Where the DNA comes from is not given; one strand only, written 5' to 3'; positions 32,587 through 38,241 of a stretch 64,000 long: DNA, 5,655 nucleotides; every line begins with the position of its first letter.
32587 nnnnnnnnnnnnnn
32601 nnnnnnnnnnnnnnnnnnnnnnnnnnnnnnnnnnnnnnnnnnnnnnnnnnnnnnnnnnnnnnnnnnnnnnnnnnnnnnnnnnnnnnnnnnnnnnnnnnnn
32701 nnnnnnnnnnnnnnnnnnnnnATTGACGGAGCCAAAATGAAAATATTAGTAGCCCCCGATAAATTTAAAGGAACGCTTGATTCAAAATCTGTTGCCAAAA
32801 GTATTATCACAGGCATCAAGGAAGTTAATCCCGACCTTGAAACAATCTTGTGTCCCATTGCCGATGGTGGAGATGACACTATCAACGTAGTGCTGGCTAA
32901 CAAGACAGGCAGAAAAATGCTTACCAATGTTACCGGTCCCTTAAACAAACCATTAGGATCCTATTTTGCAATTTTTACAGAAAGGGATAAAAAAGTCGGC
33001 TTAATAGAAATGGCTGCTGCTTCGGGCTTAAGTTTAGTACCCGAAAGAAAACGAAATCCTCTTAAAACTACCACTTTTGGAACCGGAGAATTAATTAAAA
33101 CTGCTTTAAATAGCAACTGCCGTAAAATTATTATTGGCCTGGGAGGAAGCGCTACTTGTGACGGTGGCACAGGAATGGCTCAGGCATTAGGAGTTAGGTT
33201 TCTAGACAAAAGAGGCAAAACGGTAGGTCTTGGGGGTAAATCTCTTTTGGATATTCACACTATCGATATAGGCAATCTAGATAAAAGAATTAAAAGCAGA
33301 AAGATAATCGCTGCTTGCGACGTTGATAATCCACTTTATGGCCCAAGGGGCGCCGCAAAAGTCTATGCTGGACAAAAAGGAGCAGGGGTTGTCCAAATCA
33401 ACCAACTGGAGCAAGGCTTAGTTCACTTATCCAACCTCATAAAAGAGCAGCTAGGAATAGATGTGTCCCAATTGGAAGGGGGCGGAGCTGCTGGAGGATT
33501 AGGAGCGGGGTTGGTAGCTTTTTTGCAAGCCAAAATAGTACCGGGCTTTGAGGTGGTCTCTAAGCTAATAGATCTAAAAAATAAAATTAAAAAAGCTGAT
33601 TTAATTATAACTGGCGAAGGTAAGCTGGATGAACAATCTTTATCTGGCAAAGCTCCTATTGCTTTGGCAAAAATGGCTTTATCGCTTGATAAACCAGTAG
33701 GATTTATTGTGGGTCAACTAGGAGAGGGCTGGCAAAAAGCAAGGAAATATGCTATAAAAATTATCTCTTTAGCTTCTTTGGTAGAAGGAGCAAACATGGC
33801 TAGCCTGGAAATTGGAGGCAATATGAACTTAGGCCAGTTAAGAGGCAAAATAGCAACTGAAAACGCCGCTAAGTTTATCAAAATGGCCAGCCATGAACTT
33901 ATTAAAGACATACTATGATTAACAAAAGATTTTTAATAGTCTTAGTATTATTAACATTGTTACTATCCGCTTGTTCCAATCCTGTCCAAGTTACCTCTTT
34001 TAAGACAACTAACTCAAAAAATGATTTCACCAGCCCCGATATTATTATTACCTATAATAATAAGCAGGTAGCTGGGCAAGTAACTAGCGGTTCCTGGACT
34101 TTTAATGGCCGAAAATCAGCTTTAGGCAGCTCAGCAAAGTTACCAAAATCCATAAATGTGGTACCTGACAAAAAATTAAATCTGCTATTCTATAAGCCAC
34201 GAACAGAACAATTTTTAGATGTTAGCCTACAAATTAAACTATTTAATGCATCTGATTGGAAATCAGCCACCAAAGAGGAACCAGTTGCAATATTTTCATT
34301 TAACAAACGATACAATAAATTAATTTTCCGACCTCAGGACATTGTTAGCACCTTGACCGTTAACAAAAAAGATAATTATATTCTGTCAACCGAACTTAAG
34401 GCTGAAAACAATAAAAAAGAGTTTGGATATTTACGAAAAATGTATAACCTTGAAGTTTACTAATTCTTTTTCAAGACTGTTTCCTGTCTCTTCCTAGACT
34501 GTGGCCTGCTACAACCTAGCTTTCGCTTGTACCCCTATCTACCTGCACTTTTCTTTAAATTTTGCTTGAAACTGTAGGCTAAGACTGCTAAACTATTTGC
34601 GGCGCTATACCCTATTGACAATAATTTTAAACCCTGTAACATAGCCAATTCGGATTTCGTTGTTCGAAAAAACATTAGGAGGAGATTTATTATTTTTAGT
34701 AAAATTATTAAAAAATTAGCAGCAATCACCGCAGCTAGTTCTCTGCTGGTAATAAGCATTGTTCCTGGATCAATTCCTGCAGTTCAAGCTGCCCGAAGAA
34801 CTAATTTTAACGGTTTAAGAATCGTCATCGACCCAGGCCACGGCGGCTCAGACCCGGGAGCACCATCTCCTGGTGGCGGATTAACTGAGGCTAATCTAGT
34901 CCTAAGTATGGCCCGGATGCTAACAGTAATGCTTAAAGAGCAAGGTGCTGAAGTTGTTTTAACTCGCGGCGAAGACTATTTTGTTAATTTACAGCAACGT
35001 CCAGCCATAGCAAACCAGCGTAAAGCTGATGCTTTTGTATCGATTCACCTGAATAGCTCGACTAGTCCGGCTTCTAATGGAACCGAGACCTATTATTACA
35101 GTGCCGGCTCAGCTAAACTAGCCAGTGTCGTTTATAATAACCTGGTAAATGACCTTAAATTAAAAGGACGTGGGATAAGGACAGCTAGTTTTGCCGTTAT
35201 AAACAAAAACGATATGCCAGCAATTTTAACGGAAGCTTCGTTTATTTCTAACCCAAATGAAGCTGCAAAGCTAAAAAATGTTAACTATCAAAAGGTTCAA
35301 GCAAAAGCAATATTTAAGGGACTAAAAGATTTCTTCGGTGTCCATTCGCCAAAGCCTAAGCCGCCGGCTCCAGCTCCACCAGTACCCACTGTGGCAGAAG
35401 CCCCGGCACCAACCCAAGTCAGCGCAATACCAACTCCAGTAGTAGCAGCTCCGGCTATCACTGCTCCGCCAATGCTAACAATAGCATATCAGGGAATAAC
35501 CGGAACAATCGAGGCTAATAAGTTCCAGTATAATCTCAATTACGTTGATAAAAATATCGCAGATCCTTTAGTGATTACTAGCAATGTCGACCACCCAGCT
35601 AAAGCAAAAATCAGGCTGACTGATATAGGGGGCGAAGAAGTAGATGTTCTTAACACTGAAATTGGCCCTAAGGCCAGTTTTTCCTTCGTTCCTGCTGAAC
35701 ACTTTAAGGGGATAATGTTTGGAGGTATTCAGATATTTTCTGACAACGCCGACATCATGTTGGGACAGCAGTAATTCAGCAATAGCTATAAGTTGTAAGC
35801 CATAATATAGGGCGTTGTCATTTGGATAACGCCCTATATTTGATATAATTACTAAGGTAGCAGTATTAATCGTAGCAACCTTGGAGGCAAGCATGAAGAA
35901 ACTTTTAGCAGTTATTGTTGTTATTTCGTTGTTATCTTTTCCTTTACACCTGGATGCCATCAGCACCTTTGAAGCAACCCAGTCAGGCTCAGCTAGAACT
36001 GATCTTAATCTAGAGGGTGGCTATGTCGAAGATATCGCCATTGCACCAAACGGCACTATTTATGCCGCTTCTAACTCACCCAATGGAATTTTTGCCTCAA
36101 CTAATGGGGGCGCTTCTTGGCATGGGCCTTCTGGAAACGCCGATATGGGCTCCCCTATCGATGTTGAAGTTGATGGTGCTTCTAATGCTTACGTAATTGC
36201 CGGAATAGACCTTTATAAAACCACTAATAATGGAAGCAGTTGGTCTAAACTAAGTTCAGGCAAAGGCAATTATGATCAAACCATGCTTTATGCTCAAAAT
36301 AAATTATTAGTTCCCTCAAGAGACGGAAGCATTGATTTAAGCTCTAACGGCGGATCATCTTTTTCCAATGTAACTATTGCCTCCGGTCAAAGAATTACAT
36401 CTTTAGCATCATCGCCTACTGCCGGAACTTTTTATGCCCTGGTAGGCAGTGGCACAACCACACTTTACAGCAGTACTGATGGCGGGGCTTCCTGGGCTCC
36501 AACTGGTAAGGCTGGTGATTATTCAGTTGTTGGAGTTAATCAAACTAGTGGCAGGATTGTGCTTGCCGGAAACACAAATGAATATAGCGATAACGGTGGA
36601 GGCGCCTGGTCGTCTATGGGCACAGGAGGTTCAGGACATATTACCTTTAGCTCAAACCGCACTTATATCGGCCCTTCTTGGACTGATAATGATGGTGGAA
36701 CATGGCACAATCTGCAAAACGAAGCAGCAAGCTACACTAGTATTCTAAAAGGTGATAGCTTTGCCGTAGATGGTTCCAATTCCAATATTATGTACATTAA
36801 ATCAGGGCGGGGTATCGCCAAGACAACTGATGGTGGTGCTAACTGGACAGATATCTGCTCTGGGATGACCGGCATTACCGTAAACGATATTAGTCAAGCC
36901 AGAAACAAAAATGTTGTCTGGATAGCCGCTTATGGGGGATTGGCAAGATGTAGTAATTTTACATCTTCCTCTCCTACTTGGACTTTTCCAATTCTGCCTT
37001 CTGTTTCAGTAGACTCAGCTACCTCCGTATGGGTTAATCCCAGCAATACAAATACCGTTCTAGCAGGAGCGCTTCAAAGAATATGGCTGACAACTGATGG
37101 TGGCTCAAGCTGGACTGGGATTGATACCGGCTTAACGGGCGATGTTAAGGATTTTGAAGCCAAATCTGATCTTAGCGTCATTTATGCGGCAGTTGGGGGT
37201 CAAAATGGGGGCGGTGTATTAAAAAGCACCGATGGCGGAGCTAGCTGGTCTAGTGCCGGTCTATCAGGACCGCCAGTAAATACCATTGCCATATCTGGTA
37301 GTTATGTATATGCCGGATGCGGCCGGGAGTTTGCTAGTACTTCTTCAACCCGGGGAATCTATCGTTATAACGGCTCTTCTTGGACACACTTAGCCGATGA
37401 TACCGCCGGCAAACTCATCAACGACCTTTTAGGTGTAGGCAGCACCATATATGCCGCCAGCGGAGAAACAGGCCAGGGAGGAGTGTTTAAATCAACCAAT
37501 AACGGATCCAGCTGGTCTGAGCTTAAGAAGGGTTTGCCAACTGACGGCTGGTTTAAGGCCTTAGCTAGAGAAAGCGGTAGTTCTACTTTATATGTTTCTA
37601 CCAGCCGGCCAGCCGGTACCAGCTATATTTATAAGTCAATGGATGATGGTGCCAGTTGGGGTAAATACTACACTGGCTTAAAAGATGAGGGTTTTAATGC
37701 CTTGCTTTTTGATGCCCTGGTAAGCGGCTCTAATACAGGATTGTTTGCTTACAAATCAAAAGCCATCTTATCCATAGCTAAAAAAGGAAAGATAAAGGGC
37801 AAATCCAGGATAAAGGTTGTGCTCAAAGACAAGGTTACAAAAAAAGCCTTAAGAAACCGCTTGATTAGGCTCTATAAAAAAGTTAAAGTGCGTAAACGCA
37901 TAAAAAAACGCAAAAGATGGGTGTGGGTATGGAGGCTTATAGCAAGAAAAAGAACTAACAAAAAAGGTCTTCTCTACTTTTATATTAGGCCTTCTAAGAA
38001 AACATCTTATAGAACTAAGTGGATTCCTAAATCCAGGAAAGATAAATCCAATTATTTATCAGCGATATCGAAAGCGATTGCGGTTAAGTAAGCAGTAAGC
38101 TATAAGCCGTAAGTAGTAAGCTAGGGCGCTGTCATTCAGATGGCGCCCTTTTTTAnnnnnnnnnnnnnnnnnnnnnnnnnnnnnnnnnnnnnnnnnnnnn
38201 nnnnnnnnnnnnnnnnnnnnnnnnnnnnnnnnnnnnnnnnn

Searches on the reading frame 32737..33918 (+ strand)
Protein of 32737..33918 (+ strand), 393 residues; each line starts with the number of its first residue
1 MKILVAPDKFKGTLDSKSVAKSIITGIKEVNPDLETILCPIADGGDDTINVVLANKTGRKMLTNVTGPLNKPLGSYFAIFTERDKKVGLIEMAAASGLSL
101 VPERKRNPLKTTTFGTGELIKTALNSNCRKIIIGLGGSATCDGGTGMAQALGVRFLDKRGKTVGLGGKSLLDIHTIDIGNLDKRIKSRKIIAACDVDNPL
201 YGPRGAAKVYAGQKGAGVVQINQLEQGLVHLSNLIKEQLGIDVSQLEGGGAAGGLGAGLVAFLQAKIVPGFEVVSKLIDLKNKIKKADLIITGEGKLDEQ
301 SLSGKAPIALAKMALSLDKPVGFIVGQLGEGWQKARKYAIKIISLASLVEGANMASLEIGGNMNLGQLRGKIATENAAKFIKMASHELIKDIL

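Call 20: search_protein_families(library=pfam, proteins=[window:32737-33918:+], max_evalue=0.001)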
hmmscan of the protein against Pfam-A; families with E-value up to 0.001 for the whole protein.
window:32737-33918:+ (393 aa): 1 family
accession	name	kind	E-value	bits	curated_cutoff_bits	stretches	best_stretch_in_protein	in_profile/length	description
PF02595.20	Gly_kinase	-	2.3e-124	415.6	23.3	1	3-343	1-340/372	Glycerate kinase family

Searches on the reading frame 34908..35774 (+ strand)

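Call 20: search_protein_families(library=pfam, proteins=[window:34908-35774:+], max_evalue=0.001)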
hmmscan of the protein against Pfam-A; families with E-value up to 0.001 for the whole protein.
window:34908-35774:+ (288 aa): 1 family
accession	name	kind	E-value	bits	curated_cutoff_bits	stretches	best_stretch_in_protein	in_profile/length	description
PF01520.23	Amidase_3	-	1.4e-40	139.6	27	1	1-140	29-173/174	N-acetylmuramoyl-L-alanine amidase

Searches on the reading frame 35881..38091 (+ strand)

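Call 17: search_protein_families(library=pfam, proteins=[window:35881-38091:+], max_evalue=0.001)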
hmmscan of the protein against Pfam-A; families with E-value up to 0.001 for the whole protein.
window:35881-38091:+ (736 aa): 1 family
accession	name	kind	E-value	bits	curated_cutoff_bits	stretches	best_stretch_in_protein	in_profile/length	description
PF19755.4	DUF6242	-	5.9e-05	23.5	29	0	111-205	120-217/217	Domain of unknown function (DUF6242)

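Call 77: search_protein_families(library=ncbifam, proteins=[window:35881-38091:+], max_evalue=0.001)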
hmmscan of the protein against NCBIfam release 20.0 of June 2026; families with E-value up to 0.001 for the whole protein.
window:35881-38091:+ (736 aa): 1 family
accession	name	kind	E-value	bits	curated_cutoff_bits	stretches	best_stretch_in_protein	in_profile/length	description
NF045728.1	glycosyl_F510_1955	equivalog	1.2e-25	90.2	175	5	111-256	74-223/246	F510_1955 family glycosylhydrolase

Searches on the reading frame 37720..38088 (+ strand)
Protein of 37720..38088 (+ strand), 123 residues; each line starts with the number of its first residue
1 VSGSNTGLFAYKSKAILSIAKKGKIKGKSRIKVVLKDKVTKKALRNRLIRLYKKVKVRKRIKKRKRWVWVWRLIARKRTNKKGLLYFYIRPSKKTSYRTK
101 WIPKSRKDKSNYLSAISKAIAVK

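Call 86: predict_structure(protein=window:37720-38088:+)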
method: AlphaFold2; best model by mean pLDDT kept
length: 123 residues; sequences in the alignment: 1
mean_pLDDT: 44.3   pTM: 0.22
mean pLDDT of the five models: 44.3, 42.0, 39.2, 38.5, 37.8
residues with pLDDT >= 90: 0; 70-90: 0; 50-70: 28; < 50: 95
segments of 3 or more residues with pLDDT < 50: 1-39, 54-100, 119-123
pLDDT, mean of each block of 10 residues (from residue 1): 39 42 38 41 54 47 43 39 41 42 54 54 37
secondary structure, 60 per line:
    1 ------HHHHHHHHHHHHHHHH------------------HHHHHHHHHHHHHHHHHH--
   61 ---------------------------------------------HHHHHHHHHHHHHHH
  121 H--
elements in order: H7-22 H41-58 H106-121
